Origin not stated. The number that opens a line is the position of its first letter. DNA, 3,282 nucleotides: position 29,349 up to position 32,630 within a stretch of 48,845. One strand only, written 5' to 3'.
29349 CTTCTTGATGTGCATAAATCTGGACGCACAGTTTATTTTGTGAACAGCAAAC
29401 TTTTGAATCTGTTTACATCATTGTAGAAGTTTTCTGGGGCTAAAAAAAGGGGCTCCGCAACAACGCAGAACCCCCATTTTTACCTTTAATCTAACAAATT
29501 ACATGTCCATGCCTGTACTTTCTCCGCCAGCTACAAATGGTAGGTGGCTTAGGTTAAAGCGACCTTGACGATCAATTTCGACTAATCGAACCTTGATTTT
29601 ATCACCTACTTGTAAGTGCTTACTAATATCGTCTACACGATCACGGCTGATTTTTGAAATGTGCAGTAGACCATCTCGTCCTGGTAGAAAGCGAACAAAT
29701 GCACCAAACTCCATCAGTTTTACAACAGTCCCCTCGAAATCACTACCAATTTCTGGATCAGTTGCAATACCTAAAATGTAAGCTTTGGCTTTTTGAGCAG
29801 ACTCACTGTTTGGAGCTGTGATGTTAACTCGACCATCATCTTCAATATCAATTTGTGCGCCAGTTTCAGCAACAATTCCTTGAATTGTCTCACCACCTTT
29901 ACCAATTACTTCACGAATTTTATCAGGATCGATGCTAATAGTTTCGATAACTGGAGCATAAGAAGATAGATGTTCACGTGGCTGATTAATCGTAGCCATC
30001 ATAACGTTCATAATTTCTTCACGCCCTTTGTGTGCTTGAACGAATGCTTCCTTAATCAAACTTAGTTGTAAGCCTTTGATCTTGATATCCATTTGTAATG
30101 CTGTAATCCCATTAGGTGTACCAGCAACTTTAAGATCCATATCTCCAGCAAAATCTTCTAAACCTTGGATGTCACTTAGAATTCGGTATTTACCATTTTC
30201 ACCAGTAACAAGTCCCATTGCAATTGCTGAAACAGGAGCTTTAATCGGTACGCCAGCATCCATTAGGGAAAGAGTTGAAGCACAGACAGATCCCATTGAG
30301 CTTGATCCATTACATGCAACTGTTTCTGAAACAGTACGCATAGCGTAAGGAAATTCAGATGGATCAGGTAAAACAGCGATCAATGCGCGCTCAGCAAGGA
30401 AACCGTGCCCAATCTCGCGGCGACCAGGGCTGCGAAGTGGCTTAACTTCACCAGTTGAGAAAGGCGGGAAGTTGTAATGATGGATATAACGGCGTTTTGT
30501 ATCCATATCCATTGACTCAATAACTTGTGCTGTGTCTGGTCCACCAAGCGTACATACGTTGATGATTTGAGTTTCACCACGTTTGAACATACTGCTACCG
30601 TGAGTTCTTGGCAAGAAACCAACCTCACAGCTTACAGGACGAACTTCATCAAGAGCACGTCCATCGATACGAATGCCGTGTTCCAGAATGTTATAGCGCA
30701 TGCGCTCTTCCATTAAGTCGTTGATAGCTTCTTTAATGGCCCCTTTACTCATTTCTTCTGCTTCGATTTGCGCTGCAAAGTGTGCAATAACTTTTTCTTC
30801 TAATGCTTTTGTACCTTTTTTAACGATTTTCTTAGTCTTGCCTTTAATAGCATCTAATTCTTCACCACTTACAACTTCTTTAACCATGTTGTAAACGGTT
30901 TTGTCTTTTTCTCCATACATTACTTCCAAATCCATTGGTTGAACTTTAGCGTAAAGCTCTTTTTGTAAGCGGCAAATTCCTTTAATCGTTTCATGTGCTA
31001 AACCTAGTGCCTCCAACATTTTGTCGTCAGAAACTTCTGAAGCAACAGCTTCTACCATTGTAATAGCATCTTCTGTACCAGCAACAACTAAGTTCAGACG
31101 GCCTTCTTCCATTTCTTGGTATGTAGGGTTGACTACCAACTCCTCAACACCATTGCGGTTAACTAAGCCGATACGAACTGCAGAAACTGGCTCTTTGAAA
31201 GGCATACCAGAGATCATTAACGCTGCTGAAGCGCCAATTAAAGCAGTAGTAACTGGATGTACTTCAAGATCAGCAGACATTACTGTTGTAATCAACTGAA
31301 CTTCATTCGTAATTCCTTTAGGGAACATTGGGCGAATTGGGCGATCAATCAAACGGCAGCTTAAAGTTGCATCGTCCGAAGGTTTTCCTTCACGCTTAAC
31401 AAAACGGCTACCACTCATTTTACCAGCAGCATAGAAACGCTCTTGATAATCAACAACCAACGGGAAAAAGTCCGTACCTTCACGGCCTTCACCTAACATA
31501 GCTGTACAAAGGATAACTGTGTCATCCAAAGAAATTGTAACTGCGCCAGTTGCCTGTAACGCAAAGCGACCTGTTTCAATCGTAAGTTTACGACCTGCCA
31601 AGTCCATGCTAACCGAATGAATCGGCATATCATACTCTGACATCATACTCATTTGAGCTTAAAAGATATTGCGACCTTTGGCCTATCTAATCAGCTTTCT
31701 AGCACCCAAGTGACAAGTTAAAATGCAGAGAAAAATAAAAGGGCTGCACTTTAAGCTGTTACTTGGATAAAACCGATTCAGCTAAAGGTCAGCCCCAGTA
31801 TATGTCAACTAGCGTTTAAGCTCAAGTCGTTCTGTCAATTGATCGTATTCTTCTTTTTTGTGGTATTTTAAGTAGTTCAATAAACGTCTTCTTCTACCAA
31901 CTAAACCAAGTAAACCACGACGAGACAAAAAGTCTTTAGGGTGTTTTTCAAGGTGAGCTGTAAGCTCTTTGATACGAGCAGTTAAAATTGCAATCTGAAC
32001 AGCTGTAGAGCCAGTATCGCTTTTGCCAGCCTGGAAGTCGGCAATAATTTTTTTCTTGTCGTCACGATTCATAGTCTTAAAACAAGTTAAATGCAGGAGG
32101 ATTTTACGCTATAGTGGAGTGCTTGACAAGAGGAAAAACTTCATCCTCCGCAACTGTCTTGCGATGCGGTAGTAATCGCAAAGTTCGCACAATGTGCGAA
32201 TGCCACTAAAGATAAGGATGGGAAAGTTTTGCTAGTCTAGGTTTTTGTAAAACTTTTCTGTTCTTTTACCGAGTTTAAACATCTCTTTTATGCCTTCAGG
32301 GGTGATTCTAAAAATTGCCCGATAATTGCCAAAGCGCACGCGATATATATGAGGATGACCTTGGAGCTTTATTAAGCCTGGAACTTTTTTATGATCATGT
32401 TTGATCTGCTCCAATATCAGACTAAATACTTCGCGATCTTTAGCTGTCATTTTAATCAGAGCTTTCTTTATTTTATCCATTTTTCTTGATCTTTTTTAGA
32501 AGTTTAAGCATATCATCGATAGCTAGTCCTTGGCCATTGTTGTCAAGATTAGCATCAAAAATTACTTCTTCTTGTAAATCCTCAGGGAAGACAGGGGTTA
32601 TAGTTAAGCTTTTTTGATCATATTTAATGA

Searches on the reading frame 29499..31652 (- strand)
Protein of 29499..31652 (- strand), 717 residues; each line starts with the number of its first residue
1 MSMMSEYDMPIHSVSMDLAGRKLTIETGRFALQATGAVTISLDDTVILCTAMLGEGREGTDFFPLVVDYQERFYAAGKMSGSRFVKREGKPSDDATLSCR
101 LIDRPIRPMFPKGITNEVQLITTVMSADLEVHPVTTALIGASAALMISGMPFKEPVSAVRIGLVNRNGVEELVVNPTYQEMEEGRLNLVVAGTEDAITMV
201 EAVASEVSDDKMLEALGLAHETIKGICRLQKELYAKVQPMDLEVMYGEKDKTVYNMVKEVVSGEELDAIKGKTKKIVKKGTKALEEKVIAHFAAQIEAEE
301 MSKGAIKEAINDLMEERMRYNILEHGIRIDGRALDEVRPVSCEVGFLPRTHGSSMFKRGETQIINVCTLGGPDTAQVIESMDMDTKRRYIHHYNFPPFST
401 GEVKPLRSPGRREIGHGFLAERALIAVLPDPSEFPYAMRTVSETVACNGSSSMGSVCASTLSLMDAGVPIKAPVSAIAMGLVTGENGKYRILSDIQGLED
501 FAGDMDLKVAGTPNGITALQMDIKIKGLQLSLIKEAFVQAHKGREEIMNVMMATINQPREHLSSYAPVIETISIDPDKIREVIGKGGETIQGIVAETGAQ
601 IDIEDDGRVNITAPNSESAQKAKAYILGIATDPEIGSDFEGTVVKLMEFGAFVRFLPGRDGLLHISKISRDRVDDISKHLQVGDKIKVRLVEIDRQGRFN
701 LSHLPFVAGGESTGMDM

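Call 13: find_related_loci(query=window:29499-31652:-, collection=genome_contigs, flank=10000)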
Query window:29499-31652:- (717 aa) in genome_contigs; peptide patterns used: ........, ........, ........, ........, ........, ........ (x = any residue, [..] = any of these).
583 stretches matched a pattern; 525 encode a relative of the query (tblastn E <= 1e-3); the best 80 are kept; 80 distinct loci.
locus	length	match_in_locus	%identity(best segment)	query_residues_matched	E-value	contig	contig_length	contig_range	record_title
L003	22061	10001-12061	52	14-702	0e+0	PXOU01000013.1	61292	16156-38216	MAG: Candidatus Saccharibacteria bacterium QS_5_54_17 qs_5_scaffold_47, whole genome shotgun sequence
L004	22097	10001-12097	51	2-702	0e+0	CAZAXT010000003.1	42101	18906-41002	MAG TPA_asm: uncultured Candidatus Saccharibacteria bacterium isolate SRP195330_co1_10 genome assembly, contig: NODE_384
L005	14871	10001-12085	50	12-702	0e+0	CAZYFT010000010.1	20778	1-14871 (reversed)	MAG TPA_asm: uncultured Candidatus Saccharibacteria bacterium isolate SRP135725_co1_79 genome assembly, contig: NODE_320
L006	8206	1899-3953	50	11-703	0e+0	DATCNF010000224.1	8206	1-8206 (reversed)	MAG TPA_asm: Candidatus Dormiibacterota bacterium isolate SMAG_U7168 k141_42952, whole genome shotgun sequence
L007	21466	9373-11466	50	11-709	0e+0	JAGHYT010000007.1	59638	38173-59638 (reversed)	MAG: Chloroflexus sp. isolate 629F.1 NODE_50_length_59638_cov_10.511841, whole genome shotgun sequence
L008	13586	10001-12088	51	11-714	0e+0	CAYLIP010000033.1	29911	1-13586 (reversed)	MAG TPA_asm: uncultured Actinomycetes bacterium isolate SRP272529_co1_245 genome assembly, contig: NODE_2284_length_2991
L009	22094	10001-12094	49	11-709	0e+0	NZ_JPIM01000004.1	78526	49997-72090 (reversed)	Chloroflexus sp. MS-G contig00004, whole genome shotgun sequence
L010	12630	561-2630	50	11-702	0e+0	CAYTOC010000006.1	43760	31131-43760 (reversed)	MAG TPA_asm: uncultured Candidatus Saccharibacteria bacterium isolate SRP344714_co2_497 genome assembly, contig: NODE_20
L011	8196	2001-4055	49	11-703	0e+0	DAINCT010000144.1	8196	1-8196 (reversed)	MAG TPA_asm: Chloroflexota bacterium isolate CTOTU41323 NODE_7660_length_8196_cov_4.114605, whole genome shotgun sequenc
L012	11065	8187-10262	49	4-703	0e+0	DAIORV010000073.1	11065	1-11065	MAG TPA_asm: Chloroflexota bacterium isolate CTOTU41356 NODE_4875_length_11065_cov_6.848865, whole genome shotgun sequen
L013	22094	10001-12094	51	11-709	0e+0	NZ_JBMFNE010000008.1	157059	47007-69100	MAG: Chloroflexus sp. isolate KM4338-03 NODE_8_length_157059_cov_87.448090, whole genome shotgun sequence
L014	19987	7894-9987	50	11-709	0e+0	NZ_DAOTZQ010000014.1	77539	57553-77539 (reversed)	MAG: Chloroflexus sp. isolate H59_547 k97_709112, whole genome shotgun sequence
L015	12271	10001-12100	49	11-709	0e+0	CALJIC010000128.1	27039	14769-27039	MAG TPA_asm: uncultured Roseiflexaceae bacterium isolate SRR5251193_bin.98_CONCOCT_v1.1_MAG genome assembly, contig: ERZ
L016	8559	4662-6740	48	4-702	0e+0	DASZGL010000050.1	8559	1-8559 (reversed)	MAG TPA_asm: Candidatus Dormiibacterota bacterium isolate SMAG_U6547 k141_3848194, whole genome shotgun sequence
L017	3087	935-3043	48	7-716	0e+0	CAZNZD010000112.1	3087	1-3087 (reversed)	MAG TPA_asm: uncultured Clostridia bacterium isolate SRP220891_co2_97 genome assembly, contig: NODE_59716_length_3087_co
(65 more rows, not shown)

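Call 77: list_cluster_members(proteins=[P0001, P0002, P0003, P0004, P0060, window:29499-31652:-, window:272-2053:+, window:12342-12833:+])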
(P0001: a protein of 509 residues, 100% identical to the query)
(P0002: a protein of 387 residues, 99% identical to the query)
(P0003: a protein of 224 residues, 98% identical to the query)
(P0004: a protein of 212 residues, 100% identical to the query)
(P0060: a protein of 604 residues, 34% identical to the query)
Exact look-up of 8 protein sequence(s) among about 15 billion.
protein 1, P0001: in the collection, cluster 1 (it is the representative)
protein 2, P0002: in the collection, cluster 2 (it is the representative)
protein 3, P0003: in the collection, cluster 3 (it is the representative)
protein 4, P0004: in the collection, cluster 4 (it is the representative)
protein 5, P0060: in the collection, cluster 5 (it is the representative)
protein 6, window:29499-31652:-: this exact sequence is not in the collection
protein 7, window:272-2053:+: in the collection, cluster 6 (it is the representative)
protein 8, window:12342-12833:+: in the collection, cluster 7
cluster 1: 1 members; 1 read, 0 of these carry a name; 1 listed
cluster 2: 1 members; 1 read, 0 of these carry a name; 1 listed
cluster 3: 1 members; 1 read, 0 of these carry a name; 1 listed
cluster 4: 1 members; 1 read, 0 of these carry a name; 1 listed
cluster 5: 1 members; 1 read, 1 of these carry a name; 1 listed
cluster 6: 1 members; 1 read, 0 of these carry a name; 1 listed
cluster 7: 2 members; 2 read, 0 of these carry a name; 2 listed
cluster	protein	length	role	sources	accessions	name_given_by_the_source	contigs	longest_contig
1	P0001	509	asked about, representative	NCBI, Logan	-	-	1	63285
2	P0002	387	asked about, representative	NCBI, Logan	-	-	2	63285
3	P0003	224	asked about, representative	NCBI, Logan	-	-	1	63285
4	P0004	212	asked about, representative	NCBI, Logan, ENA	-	-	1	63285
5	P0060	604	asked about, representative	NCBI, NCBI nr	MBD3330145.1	hypothetical protein GF354_01285 [Candidatus Peregrinibacteria bacterium] | hypothetical protein [Candidatus Peregrinibacteria bacterium]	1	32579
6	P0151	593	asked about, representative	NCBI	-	-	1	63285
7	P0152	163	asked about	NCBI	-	-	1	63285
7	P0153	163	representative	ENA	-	-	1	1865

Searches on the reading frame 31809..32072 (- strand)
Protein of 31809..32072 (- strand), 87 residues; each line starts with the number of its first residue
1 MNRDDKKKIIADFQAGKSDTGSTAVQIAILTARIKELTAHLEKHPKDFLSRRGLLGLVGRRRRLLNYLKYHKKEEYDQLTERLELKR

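Call 108: search_protein_families(library=pfam, proteins=[window:31809-32072:-], max_evalue=0.01)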
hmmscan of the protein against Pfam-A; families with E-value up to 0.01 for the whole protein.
window:31809-32072:- (87 aa): 2 families
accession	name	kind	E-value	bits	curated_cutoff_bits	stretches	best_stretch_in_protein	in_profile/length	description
PF00312.27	Ribosomal_S15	-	6.5e-31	106.8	31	1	6-85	1-80/81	Ribosomal protein S15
PF10139.14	Virul_Fac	-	0.006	15.3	28.1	1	17-80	293-358/878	Putative bacterial virulence factor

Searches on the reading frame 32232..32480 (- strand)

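Call 108: search_protein_families(library=pfam, proteins=[window:32232-32480:-], max_evalue=0.01)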
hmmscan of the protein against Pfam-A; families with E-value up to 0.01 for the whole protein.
window:32232-32480:- (82 aa): 1 family
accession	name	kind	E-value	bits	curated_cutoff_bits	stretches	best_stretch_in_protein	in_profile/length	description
PF05016.21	ParE_toxin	-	0.0071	17.3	23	1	24-75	41-87/89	ParE toxin of type II toxin-antitoxin system, parDE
